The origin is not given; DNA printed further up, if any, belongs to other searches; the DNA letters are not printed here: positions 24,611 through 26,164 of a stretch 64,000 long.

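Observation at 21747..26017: Translationally coupled YdiJ-like FAD/Fe-S 2-hydroxyacid dehydrogenase and LarA-family racemase, with no larBCE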

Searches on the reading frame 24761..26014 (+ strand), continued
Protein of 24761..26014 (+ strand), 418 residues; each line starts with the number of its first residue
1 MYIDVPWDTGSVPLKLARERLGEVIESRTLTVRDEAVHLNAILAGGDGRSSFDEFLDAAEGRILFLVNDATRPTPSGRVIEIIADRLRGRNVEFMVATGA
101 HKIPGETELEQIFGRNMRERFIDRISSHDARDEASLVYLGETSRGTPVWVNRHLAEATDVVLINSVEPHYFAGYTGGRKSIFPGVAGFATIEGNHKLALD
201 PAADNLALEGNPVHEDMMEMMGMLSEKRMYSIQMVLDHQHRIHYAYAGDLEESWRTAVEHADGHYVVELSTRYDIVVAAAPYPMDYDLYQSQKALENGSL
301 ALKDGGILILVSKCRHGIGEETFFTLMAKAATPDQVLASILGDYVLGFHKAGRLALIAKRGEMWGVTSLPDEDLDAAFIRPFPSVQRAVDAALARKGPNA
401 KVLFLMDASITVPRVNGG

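Call 40: search_protein_families(library=ncbifam, proteins=[P0040, P0075, P0023, L017:10001-11242:+, L019:10001-11236:+, L007:10001-11239:+, L010:5197-6441:+, L068:10001-11302:+, L071:10001-11266:+, L046:10001-11101:+], max_evalue=1e-40)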
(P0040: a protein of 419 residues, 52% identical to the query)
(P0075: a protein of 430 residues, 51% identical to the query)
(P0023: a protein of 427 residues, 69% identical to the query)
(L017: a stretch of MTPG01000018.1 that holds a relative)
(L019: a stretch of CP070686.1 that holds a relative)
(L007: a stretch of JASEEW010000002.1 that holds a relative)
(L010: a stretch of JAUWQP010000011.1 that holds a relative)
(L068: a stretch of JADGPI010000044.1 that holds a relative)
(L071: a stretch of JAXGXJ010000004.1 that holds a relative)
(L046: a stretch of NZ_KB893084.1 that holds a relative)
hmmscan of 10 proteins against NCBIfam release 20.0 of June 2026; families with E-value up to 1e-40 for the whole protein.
P0040 (419 aa): 4 families
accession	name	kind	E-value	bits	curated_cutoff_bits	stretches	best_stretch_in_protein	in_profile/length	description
NF052593.1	NPN_racem_MAR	equivalog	6.5e-109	364.3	500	1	3-412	1-414/415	nickel-dependent malate racemase, LarAH6 family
NF033504.2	Ni_dep_LarA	equivalog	1.5e-86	290.8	460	1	3-411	2-420/422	nickel-dependent lactate racemase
NF052525.1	NPN_LarAH10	equivalog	2.6e-80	270.2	540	1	2-412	2-426/426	NPN-dependent 2-hydroxyacid racemase, LarAH10 family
NF052595.1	NPN_LarAH5_MAR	equivalog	6.2e-77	259.3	462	1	3-410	1-412/415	nickel-dependent malate racemase, LarAH5 family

P0075 (430 aa): 4 families
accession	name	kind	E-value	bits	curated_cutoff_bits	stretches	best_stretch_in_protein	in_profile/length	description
NF052593.1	NPN_racem_MAR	equivalog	8.9e-108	360.5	500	1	18-427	1-414/415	nickel-dependent malate racemase, LarAH6 family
NF033504.2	Ni_dep_LarA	equivalog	1.8e-85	287.2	460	1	18-426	2-420/422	nickel-dependent lactate racemase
NF052525.1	NPN_LarAH10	equivalog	5.5e-79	265.8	540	1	18-426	3-425/426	NPN-dependent 2-hydroxyacid racemase, LarAH10 family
NF052595.1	NPN_LarAH5_MAR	equivalog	3.4e-76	256.8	462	1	18-418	1-405/415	nickel-dependent malate racemase, LarAH5 family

P0023 (427 aa): 4 families
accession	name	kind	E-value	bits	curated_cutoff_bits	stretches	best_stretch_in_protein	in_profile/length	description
NF052593.1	NPN_racem_MAR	equivalog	7.6e-98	327.8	500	1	3-414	1-414/415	nickel-dependent malate racemase, LarAH6 family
NF052595.1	NPN_LarAH5_MAR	equivalog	1e-75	255.3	462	1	5-413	3-413/415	nickel-dependent malate racemase, LarAH5 family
NF033504.2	Ni_dep_LarA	equivalog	4.7e-75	252.9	460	1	3-413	2-420/422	nickel-dependent lactate racemase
NF052525.1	NPN_LarAH10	equivalog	6.9e-66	222.7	540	1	6-413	6-425/426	NPN-dependent 2-hydroxyacid racemase, LarAH10 family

L017:10001-11242:+ (414 aa): 4 families
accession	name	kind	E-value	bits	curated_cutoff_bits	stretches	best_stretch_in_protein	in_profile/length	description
NF052593.1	NPN_racem_MAR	equivalog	1.1e-108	363.5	500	1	3-413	1-414/415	nickel-dependent malate racemase, LarAH6 family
NF033504.2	Ni_dep_LarA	equivalog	3.2e-91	306.2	460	1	2-413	1-421/422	nickel-dependent lactate racemase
NF052595.1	NPN_LarAH5_MAR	equivalog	6.1e-80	269.2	462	1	3-412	1-413/415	nickel-dependent malate racemase, LarAH5 family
NF052525.1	NPN_LarAH10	equivalog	6.8e-76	255.7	540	1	2-413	2-426/426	NPN-dependent 2-hydroxyacid racemase, LarAH10 family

L019:10001-11236:+ (412 aa): 4 families
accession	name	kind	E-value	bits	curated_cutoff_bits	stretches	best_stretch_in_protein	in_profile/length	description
NF052593.1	NPN_racem_MAR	equivalog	1.8e-115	385.9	500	1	5-411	3-414/415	nickel-dependent malate racemase, LarAH6 family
NF033504.2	Ni_dep_LarA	equivalog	4.4e-86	289.2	460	1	3-409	2-419/422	nickel-dependent lactate racemase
NF052595.1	NPN_LarAH5_MAR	equivalog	7.4e-85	285.4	462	1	5-410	3-413/415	nickel-dependent malate racemase, LarAH5 family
NF052525.1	NPN_LarAH10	equivalog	1.1e-84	284.6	540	1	4-410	4-425/426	NPN-dependent 2-hydroxyacid racemase, LarAH10 family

L007:10001-11239:+ (413 aa): 4 families
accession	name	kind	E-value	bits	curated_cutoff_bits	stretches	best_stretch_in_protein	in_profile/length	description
NF052593.1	NPN_racem_MAR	equivalog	8.7e-120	400.1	500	1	3-412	1-414/415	nickel-dependent malate racemase, LarAH6 family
NF033504.2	Ni_dep_LarA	equivalog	1.1e-94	317.5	460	1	3-411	2-420/422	nickel-dependent lactate racemase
NF052525.1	NPN_LarAH10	equivalog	1.7e-87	293.9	540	1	3-411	3-425/426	NPN-dependent 2-hydroxyacid racemase, LarAH10 family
NF052595.1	NPN_LarAH5_MAR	equivalog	5.8e-87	292.3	462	1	3-411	1-413/415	nickel-dependent malate racemase, LarAH5 family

L010:5197-6441:+ (415 aa): 4 families
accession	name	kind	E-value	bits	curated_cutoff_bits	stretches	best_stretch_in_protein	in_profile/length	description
NF052593.1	NPN_racem_MAR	equivalog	8e-115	383.7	500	1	3-412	1-414/415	nickel-dependent malate racemase, LarAH6 family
NF033504.2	Ni_dep_LarA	equivalog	9.3e-90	301.3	460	1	2-411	1-420/422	nickel-dependent lactate racemase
NF052595.1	NPN_LarAH5_MAR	equivalog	8.5e-87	291.8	462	1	3-411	1-413/415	nickel-dependent malate racemase, LarAH5 family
NF052525.1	NPN_LarAH10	equivalog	5.4e-84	282.3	540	1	2-411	2-425/426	NPN-dependent 2-hydroxyacid racemase, LarAH10 family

L068:10001-11302:+ (434 aa): 4 families
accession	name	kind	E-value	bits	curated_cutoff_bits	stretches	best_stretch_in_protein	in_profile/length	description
NF052593.1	NPN_racem_MAR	equivalog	2e-89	300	500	1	3-433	1-414/415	nickel-dependent malate racemase, LarAH6 family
NF052595.1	NPN_LarAH5_MAR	equivalog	1e-71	242.1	462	1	4-432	2-413/415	nickel-dependent malate racemase, LarAH5 family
NF033504.2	Ni_dep_LarA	equivalog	1e-71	241.9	460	1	3-431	2-419/422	nickel-dependent lactate racemase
NF052525.1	NPN_LarAH10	equivalog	8.4e-61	205.9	540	1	3-432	3-425/426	NPN-dependent 2-hydroxyacid racemase, LarAH10 family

L071:10001-11266:+ (422 aa): 4 families
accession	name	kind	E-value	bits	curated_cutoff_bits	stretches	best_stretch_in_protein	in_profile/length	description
NF052593.1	NPN_racem_MAR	equivalog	1.7e-89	300.3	500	1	3-421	1-414/415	nickel-dependent malate racemase, LarAH6 family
NF052595.1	NPN_LarAH5_MAR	equivalog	2.7e-77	260.5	462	1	3-420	1-413/415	nickel-dependent malate racemase, LarAH5 family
NF033504.2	Ni_dep_LarA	equivalog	4.2e-75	253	460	1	3-420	2-420/422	nickel-dependent lactate racemase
NF052525.1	NPN_LarAH10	equivalog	2.6e-60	204.3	540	1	3-420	3-425/426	NPN-dependent 2-hydroxyacid racemase, LarAH10 family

L046:10001-11101:+ (367 aa): 4 families
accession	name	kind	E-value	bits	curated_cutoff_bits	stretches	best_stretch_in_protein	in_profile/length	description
NF052593.1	NPN_racem_MAR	equivalog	2.6e-106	355.7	500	1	4-366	51-414/415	nickel-dependent malate racemase, LarAH6 family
NF033504.2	Ni_dep_LarA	equivalog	3e-84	283.2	460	1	4-365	54-420/422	nickel-dependent lactate racemase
NF052525.1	NPN_LarAH10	equivalog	2.7e-81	273.5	540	1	4-365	53-425/426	NPN-dependent 2-hydroxyacid racemase, LarAH10 family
NF052595.1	NPN_LarAH5_MAR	equivalog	3.4e-78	263.5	462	1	6-360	52-408/415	nickel-dependent malate racemase, LarAH5 family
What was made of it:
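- On LarAH6 (Mar2) malate racemase family, NCBIfam NF052593: Ten clade relatives score 300-400 bits (call 40).
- So does the whole clade (300-400 bits; call 40).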
